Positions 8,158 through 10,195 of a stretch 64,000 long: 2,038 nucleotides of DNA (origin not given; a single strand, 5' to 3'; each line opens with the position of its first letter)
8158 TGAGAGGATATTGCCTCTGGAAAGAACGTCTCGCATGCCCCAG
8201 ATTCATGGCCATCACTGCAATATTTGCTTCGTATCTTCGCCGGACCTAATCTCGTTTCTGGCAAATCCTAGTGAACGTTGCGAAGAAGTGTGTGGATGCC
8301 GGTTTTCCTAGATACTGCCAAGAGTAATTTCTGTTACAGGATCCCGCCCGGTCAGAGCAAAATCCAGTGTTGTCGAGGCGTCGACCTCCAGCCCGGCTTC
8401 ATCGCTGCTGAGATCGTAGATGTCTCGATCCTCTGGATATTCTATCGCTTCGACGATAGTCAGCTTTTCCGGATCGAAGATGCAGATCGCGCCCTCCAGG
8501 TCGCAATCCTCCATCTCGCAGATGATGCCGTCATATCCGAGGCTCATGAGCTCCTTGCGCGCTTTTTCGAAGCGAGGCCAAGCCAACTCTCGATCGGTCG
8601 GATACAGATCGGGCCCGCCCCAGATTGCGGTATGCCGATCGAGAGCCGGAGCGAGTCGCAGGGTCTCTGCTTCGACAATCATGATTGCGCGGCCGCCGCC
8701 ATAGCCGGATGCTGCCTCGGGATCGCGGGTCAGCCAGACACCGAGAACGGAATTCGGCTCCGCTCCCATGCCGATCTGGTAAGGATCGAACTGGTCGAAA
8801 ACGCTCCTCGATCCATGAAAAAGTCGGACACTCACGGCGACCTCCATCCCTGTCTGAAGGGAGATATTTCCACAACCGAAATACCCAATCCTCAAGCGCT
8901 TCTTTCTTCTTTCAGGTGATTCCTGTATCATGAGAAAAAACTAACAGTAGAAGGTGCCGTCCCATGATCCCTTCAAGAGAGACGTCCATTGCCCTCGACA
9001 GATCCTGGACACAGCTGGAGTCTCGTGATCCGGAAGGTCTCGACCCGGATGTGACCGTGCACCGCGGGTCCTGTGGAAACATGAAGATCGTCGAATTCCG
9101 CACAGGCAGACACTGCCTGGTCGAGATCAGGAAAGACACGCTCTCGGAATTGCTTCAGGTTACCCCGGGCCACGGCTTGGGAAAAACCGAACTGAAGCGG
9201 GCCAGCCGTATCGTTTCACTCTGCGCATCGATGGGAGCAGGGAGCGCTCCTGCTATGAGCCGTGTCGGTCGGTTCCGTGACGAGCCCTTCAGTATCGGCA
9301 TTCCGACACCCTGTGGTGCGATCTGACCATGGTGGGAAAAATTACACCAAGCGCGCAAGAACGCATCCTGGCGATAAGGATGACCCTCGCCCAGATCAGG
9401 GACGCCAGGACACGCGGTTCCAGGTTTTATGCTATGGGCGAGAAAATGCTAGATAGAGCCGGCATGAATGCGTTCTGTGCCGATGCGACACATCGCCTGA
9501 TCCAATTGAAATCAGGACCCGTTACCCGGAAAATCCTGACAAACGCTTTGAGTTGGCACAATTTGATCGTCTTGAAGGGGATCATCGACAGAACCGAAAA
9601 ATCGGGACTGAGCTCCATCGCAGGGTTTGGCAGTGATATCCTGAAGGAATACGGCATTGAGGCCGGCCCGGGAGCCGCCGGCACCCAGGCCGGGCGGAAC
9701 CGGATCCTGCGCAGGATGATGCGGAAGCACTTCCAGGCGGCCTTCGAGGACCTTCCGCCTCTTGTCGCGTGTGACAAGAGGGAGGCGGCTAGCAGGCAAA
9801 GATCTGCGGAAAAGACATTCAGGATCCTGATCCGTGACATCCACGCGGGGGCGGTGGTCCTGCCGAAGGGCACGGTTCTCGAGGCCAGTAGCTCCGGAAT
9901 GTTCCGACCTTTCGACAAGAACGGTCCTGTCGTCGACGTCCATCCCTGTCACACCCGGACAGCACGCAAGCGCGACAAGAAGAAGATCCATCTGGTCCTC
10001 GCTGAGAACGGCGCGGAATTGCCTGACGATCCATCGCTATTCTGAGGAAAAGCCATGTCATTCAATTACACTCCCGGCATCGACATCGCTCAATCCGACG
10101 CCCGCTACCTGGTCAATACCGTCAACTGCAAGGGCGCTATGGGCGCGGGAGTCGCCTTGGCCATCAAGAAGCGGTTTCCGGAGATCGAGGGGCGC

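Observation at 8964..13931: Nine-gene ADP-ribose-centred operon: Macro-DprA/SLOG fusion, ART-fold protein and NUDIX-NrtR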

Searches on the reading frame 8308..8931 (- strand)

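Call 4: search_protein_families(library=pfam, proteins=[window:8308-8931:-], max_evalue=0.1)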
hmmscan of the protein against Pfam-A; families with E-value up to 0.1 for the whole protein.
window:8308-8931:- (207 aa): 1 family
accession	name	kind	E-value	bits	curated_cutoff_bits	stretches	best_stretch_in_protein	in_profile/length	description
PF18760.7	ART-PolyVal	-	3.2e-05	25.2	31.2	1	36-84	8-52/140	ADP-Ribosyltransferase in polyvalent proteins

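Call 8: search_protein_families(library=ncbifam, proteins=[window:8308-8931:-], max_evalue=0.1)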
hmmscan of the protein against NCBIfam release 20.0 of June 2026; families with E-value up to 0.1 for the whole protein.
window:8308-8931:- (207 aa): 0 families

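Call 63: search_protein_families(library=phrogs, proteins=[window:8308-8931:-], max_evalue=0.01)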
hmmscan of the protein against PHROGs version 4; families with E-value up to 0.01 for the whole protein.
window:8308-8931:- (207 aa): 2 families
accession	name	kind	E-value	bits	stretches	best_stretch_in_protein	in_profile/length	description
phrog_4700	-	unknown function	0.0014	19.4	0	34-78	18-62/149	-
phrog_25279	-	unknown function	0.0073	17.2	0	29-99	14-83/199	-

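Call 64: search_protein_families(library=padloc, proteins=[window:8308-8931:-], max_evalue=0.01)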
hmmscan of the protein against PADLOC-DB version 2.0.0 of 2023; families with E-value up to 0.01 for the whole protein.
window:8308-8931:- (207 aa): 0 families

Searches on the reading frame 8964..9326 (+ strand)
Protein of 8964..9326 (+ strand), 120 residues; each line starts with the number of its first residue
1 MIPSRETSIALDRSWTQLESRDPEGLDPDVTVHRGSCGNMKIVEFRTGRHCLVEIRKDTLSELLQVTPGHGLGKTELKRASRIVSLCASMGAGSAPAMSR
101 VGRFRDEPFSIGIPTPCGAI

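Call 3: search_protein_families(library=pfam, proteins=[window:8964-9326:+], max_evalue=0.1)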
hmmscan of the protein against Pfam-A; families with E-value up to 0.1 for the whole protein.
window:8964-9326:+ (120 aa): 0 families

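Call 8: search_protein_families(library=ncbifam, proteins=[window:8964-9326:+], max_evalue=0.1)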
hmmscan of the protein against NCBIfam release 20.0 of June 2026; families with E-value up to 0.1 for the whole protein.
window:8964-9326:+ (120 aa): 0 families

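Call 63: search_protein_families(library=phrogs, proteins=[window:8964-9326:+], max_evalue=0.01)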
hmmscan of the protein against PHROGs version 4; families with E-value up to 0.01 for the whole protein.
window:8964-9326:+ (120 aa): 0 families

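Call 64: search_protein_families(library=padloc, proteins=[window:8964-9326:+], max_evalue=0.01)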
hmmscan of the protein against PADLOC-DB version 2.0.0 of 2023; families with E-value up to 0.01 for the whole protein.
window:8964-9326:+ (120 aa): 0 families

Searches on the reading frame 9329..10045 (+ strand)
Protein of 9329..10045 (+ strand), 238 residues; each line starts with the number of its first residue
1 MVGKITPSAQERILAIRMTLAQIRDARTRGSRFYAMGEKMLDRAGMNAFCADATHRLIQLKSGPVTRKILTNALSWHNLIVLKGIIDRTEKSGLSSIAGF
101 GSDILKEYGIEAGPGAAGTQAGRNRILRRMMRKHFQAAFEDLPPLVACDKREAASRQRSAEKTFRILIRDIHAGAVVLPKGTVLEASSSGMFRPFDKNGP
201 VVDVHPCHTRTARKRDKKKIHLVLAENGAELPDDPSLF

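Call 3: search_protein_families(library=pfam, proteins=[window:9329-10045:+], max_evalue=0.1)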
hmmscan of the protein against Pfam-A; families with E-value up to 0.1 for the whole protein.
window:9329-10045:+ (238 aa): 0 families

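Call 8: search_protein_families(library=ncbifam, proteins=[window:9329-10045:+], max_evalue=0.1)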
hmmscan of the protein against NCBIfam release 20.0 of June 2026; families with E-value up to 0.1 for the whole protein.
window:9329-10045:+ (238 aa): 0 families

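Call 63: search_protein_families(library=phrogs, proteins=[window:9329-10045:+], max_evalue=0.01)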
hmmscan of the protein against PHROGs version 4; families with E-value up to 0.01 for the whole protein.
window:9329-10045:+ (238 aa): 0 families

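Call 64: search_protein_families(library=padloc, proteins=[window:9329-10045:+], max_evalue=0.01)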
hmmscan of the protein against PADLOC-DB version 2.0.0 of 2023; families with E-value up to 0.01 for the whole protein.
window:9329-10045:+ (238 aa): 0 families

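Call 98: search_protein_representatives(protein=window:9329-10045:+)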
Query: 238 residues. Proteins with E-value up to 0.001 (for the whole library): 8; up to 1e-10: 2; up to 1e-30: 1. The best 8 are listed.
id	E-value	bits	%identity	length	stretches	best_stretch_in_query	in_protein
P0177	3.6e-130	448.9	100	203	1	36-238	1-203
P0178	3.0e-13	66.5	41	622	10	52-83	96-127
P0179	2.5e-09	53.7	38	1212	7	146-189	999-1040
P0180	3.6e-07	46.6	32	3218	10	143-189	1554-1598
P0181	4.4e-06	43.1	28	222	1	26-218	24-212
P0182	2.6e-05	40.6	35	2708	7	144-207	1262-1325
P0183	1.3e-04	38.3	30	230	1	10-221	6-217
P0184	7.4e-04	35.8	32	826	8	150-191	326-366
